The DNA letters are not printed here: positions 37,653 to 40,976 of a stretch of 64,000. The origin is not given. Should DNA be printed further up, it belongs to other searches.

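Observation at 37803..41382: Uncharacterised 1000-1200-aa Avs/STAND-like protein embedded between hsdM and hsdS remnants: candidate novel defence gene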

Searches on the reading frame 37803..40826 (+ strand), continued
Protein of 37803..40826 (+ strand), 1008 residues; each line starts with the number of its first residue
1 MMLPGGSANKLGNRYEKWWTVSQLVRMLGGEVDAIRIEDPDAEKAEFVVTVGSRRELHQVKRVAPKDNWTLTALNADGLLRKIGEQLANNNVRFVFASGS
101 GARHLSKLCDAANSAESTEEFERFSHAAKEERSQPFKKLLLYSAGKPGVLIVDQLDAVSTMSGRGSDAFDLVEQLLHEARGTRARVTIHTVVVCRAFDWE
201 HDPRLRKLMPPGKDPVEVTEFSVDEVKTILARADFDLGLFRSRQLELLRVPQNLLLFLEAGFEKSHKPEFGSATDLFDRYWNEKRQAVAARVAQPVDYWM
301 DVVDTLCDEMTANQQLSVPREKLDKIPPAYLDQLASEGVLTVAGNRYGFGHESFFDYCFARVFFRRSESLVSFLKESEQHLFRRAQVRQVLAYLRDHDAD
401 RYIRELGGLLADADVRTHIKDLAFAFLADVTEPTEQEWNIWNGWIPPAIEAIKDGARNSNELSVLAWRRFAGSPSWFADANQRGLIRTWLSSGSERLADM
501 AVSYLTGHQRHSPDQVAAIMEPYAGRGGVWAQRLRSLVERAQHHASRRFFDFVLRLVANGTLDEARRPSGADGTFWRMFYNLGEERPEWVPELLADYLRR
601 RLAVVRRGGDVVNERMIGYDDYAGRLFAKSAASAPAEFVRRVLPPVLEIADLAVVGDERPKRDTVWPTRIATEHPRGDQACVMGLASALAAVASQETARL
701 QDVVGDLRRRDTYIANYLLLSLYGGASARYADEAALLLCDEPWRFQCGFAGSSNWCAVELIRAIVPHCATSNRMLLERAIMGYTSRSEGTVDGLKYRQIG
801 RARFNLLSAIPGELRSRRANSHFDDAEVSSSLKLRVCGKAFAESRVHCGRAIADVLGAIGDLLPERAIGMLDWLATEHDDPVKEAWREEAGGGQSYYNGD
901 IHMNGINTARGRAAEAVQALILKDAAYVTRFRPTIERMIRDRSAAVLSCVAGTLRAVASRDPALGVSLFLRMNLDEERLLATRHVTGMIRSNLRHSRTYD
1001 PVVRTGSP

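Call 24: find_related_loci(query=A1, collection=genome_contigs, flank=10000)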
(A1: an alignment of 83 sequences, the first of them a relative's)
Query A1 (630 aa) in genome_contigs; peptide patterns used: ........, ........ (x = any residue, [..] = any of these).
194 stretches matched a pattern; 128 encode a relative of the query (tblastn E <= 1e-3); the best 80 are kept; 79 distinct loci.
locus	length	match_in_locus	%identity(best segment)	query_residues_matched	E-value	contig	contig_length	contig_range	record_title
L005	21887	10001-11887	66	2-630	0e+0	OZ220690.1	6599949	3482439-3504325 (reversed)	MAG: Candidatus Latescibacterota bacterium isolate 4544edd8-ea3d-4877-aa30-594cc490bc13 genome assembly, chromosome: 1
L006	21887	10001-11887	66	2-630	0e+0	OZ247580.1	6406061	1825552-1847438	MAG: Candidatus Latescibacterota bacterium isolate 34bd4037-9faa-49cb-aada-cae4c411e00c genome assembly, chromosome: 1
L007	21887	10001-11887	65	2-630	0e+0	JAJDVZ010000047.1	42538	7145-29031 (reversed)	MAG: Candidatus Latescibacterota bacterium isolate jk18x22bins.75 k141_252128, whole genome shotgun sequence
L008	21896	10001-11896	67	2-629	0e+0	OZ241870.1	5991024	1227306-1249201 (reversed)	MAG: Gammaproteobacteria bacterium isolate ca35ea08-545d-4259-bb59-35f508f037d2 genome assembly, chromosome: 1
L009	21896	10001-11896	65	2-629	0e+0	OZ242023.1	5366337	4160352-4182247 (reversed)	MAG: Gammaproteobacteria bacterium isolate bb6fca1c-7aa0-4b6b-ab67-8beeb69306b8 genome assembly, chromosome: 1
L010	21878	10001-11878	64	2-629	0e+0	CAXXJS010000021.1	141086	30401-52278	MAG: Candidatus Latescibacterota bacterium isolate d54d2296-71c2-45af-80d9-7212e301404d genome assembly, contig: contig_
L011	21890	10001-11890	64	2-629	0e+0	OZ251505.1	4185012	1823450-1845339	MAG: uncultured Candidatus Binatia bacterium isolate 3702f2bb-6743-416a-8e02-efa82259b27a genome assembly, chromosome: 1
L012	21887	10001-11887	64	2-629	0e+0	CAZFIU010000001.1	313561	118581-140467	MAG TPA_asm: uncultured Syntrophobacterales bacterium isolate SRP109090_co2_231 genome assembly, contig: NODE_10_length_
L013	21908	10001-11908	65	2-630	0e+0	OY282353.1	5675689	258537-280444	MAG: uncultured Gammaproteobacteria bacterium genome assembly, chromosome: 1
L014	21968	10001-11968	64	2-630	0e+0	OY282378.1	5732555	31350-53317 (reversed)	MAG: uncultured Gammaproteobacteria bacterium genome assembly, chromosome: 1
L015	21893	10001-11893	62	2-630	0e+0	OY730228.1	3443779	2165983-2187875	MAG: Alphaproteobacteria bacterium isolate 64c7ca25-a9be-4dae-95e9-b727d493ec1e genome assembly, chromosome: 1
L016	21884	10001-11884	62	2-629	0e+0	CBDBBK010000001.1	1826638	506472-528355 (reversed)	MAG: Vicinamibacterales bacterium isolate d813070e-d522-4825-9428-f92955092b71 genome assembly, contig: contig_1, whole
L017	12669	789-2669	62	2-629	0e+0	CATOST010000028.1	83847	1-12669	MAG: uncultured Acidobacteriota bacterium isolate 29631d16-d1f7-496d-a963-fe4325465614 genome assembly, contig: contig_2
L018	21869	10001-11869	62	1-629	0e+0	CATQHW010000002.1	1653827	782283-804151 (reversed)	MAG: uncultured Spirochaetia bacterium isolate 66362a33-eddf-4579-992a-93dc3fc4ae3b genome assembly, contig: contig_2, w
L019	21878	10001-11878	61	2-624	0e+0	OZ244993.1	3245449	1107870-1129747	MAG: Rhodothermales bacterium isolate ceceef6d-0efe-4d9a-b7e8-778d3fd0e989 genome assembly, chromosome: 1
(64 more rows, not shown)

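Call 31: predict_structure(alignment_id=A1)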
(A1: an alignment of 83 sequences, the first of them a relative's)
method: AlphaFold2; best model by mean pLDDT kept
length: 630 residues; sequences in the alignment: 83
mean_pLDDT: 82.8   pTM: 0.59
mean pLDDT of the five models: 82.8, 80.8, 78.2, 74.3, 73.3
residues with pLDDT >= 90: 218; 70-90: 316; 50-70: 77; < 50: 19
segments of 3 or more residues with pLDDT < 50: 1-9, 482-487
pLDDT, mean of each block of 10 residues (from residue 1): 37 86 88 80 76 89 84 86 86 90 89 85 70 88 91 92 87 78 91 87 92 83 90 92 83 90 84 88 95 95 84 91 93 93 89 65 88 77 92 87 82 93 93 94 91 88 83 69 49 68 66 74 67 54 70 83 75 72 88 92 85 87 84
secondary structure, 60 per line:
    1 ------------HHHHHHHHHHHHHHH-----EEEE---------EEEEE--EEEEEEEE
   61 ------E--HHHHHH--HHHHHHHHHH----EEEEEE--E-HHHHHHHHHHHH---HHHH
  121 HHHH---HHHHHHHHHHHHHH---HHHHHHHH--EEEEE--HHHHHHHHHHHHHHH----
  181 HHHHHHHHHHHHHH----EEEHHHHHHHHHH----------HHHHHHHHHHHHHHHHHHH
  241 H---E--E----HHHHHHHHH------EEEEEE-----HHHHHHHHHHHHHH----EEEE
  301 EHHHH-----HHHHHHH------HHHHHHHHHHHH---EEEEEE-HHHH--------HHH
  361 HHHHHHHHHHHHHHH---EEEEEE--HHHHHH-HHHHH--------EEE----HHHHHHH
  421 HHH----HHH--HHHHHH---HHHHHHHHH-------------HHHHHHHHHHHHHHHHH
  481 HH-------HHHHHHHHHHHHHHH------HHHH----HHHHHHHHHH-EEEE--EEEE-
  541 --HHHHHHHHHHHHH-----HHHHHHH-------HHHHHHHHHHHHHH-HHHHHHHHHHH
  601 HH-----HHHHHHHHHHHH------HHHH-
elements in order: H13-27 E33-36 E46-50 E53-60 H70-75 H78-87 E92-97 H102-113 H117-124 H128-141 H145-152 E155-159 H162-176 H181-194 E199-201 H202-211 H222-241 H253-261 E268-273 H279-292 E297-301 H302-305 H311-317 H324-335 E339-344 H346-349 H358-375 E379-384 H387-392 H394-398 E407-409 H414-423 H433-438 H442-450 H464-482 H490-504 H511-514 H519-528 E530-533 E536-539 H543-555 H561-567 H575-588 H590-602 H608-619 H626-629

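Call 34: search_protein_families(library=pfam, alignment_id=A2, max_evalue=0.00001)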
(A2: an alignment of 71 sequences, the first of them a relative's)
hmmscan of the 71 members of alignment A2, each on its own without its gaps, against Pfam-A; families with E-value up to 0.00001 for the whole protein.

A. member 1, L003:8816-9955:+ (379 aa): 1 family
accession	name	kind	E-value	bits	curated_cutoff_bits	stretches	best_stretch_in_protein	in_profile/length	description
PF01420.25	Methylase_S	-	6.6e-25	88.7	22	2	3-143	3-154/168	Type I restriction modification DNA specificity domain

B. families by the number of members that match (of 71 scanned): 56 families (the first 25 are shown)
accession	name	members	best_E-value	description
PF01420.25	Methylase_S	8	1e-43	Type I restriction modification DNA specificity domain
PF04851.21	ResIII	4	3.4e-19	Type III restriction enzyme, res subunit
PF13304.12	AAA_21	3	1.9e-35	AAA domain, putative AbiEii toxin, Type IV TA system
PF13175.12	AAA_15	3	2e-20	AAA ATPase domain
PF01555.25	N6_N4_Mtase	2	2e-43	DNA methylase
PF00665.32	rve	2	5.3e-21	Integrase core domain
PF13424.12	TPR_12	2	9.4e-15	Tetratricopeptide repeat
PF13683.12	rve_3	2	1.8e-14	Integrase core domain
PF07669.17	Eco57I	2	2.9e-11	Eco57I restriction-modification methylase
PF13374.12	TPR_10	2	8.5e-10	Tetratricopeptide repeat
PF17874.7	TPR_MalT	2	2.9e-07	MalT-like TPR region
PF02965.22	Met_synt_B12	1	3.8e-121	Vitamin B12 dependent methionine synthase, activation domain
PF02574.22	S-methyl_trans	1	1.4e-95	Homocysteine S-methyltransferase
PF18135.7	Type_ISP_C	1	5.9e-94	Type ISP C-terminal specificity domain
PF01425.27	Amidase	1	1.2e-79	Amidase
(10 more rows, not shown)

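Call 35: fold_search(model_id=the predicted structure, library=pdb)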
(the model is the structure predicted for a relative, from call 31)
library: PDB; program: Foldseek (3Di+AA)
matches with E <= 10: 1355; with E <= 0.001: 324
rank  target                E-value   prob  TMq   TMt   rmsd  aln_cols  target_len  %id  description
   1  8dgc_A                4.7e-12  1.00  0.26  0.09  20.5       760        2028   12  Avs3 bound to phage PhiV-1 terminase (released 2022-08-03)
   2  8dgf_A                9.8e-11  1.00  0.29  0.13  24.3       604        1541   13  Avs4 bound to phage PhiV-1 portal (released 2022-08-03)
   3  8dgf_B                2.8e-10  1.00  0.28  0.13  23.5       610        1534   14  Avs4 bound to phage PhiV-1 portal (released 2022-08-03)
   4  9cru_F                3.7e-06  1.00  0.23  0.28  20.5       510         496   12  Y20S (Sec18-Sec17-Sec9-Sso1-Snc1) EDTA - Class 1 (released 2025-08-27)
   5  9nm1_B                4.7e-06  1.00  0.24  0.28  18.9       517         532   12  Y20S (Sec18-Sec17-Sec9-Sso1-Snc1) EDTA - All Merge (Class 9, focused on D1/D2) (released 2025-10-01)
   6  9nlw_A                5.4e-06  1.00  0.25  0.30  18.8       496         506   13  Y20S (Sec18-Sec17-Sec9-Sso1-Snc1) EDTA - Class 6 (released 2025-10-01)
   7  9nlz_C                6.0e-06  1.00  0.28  0.24  19.7       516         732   12  Y20S (Sec18-Sec17-Sec9-Sso1-Snc1) EDTA - Class 8 (released 2025-10-01)
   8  9nm1_D                6.0e-06  1.00  0.25  0.29  20.3       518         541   11  Y20S (Sec18-Sec17-Sec9-Sso1-Snc1) EDTA - All Merge (Class 9, focused on D1/D2) (released 2025-10-01)
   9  9nlu_C                6.0e-06  1.00  0.24  0.21  19.6       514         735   12  Y20S (Sec18-Sec17-Sec9-Sso1-Snc1) EDTA - Class 5 (released 2025-10-01)
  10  9pbv_B                6.2e-06  1.00  0.24  0.21  18.9       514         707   11  21bin20S complex (NSF-alphaSNAP-2:1 syntaxin-1a:SNAP-25), non-hydrolyzing, class 11 (released 2025-08-06)
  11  9crx_A                6.2e-06  1.00  0.23  0.27  19.0       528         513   11  Y20S (Sec18-Sec17-Sec9-Sso1-Snc1) EDTA - Class 3 (released 2025-10-01)
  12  9nly_C                7.5e-06  1.00  0.24  0.21  19.8       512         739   12  Y20S (Sec18-Sec17-Sec9-Sso1-Snc1) EDTA - Class 7 (released 2025-10-01)
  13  9nlu_D                9.1e-06  1.00  0.25  0.22  20.2       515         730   12  Y20S (Sec18-Sec17-Sec9-Sso1-Snc1) EDTA - Class 5 (released 2025-10-01)
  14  9ng2_F                9.6e-06  1.00  0.23  0.28  19.9       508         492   12  Y20S (Sec18-Sec17-Sec9-Sso1-Snc1) EDTA - Class 4 (released 2025-10-01)
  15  9nly_D                1.0e-05  1.00  0.25  0.22  20.2       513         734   12  Y20S (Sec18-Sec17-Sec9-Sso1-Snc1) EDTA - Class 7 (released 2025-10-01)
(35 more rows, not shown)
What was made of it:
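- Foldseek on the 630-aa model ranks Avs3 (4.7e-12) and Avs4 (1e-10) first (call 35).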

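Call 37: search_protein_families(library=pfam, alignment_id=A3, max_evalue=0.00001)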
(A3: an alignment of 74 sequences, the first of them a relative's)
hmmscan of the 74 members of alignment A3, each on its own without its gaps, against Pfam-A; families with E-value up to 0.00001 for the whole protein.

A. member 1, L003:14711-16477:+ (588 aa): 3 families
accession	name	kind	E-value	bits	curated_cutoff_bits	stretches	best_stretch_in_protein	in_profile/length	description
PF13175.12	AAA_15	-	7.2e-20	72.4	32.1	2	422-518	266-373/374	AAA ATPase domain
PF13304.12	AAA_21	-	2.3e-19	71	27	1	388-519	220-303/304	AAA domain, putative AbiEii toxin, Type IV TA system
PF13476.12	AAA_23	-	1.7e-06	29.3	27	1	7-49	3-45/201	AAA domain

B. families by the number of members that match (of 74 scanned): 64 families (the first 25 are shown)
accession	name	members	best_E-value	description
PF13175.12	AAA_15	8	2e-20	AAA ATPase domain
PF13476.12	AAA_23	8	2.9e-08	AAA domain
PF13304.12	AAA_21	7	5.9e-21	AAA domain, putative AbiEii toxin, Type IV TA system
PF04851.21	ResIII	5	4.7e-23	Type III restriction enzyme, res subunit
PF02463.25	SMC_N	4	3.7e-09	RecF/RecN/SMC N terminal domain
PF00271.37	Helicase_C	3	1.9e-23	Helicase conserved C-terminal domain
PF00270.35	DEAD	3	4e-22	DEAD/DEAH box helicase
PF03737.21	RraA-like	2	1.6e-36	Aldolase/RraA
PF01555.25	N6_N4_Mtase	2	1e-33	DNA methylase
PF18863.6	AbiJ_NTD4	2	8.9e-13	AbiJ N-terminal domain 4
PF13337.12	BrxL_ATPase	1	1.7e-127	Lon-like protease BrxL-like, ATPase domain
PF06537.16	DHOR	1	3.7e-110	Di-haem oxidoreductase, putative peroxidase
PF02515.22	CoA_transf_3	1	3.1e-104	CoA-transferase family III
PF13310.11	Virulence_RhuM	1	1.7e-102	Virulence protein RhuM family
PF00121.24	TIM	1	4e-92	Triosephosphate isomerase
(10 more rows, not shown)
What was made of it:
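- Immediate neighbours include Methylase_S, ResIII, AAA_21/15, N6_N4_Mtase, AbiJ, BrxL, Type ISP and integrases (calls 34, 37).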

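Call 39: search_solved_structures(query=A1, max_evalue=1, show_alignments=2)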
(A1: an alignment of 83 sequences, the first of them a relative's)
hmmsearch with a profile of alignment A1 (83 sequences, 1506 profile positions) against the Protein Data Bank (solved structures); distinct sequences matched with E-value up to 1: 1.
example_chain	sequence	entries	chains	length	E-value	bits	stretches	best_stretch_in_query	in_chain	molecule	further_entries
6ln3_A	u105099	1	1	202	0.043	14.4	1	270-356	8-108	Adenylate kinase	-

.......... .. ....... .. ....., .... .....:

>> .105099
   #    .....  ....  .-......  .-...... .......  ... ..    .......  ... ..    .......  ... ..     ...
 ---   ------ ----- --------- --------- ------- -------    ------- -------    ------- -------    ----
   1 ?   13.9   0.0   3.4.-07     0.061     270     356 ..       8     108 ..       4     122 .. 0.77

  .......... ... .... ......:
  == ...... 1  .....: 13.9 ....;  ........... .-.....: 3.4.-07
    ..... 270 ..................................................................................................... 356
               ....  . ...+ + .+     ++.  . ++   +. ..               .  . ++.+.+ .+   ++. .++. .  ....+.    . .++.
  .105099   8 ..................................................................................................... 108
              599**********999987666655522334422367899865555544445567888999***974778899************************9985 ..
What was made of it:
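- On Avs3 / Avs4 / other named Avs families (sequence membership): The family profile against all PDB chain sequences gave only an adenylate kinase P-loop at E 0.043 (call 39).
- Closest known: Avs3. Different: No detectable sequence homology: the family profile finds no Avs chain in the PDB at E<=1 (call 39).
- Tried and rejected: A family-profile search of PDB sequences found nothing (call 39).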
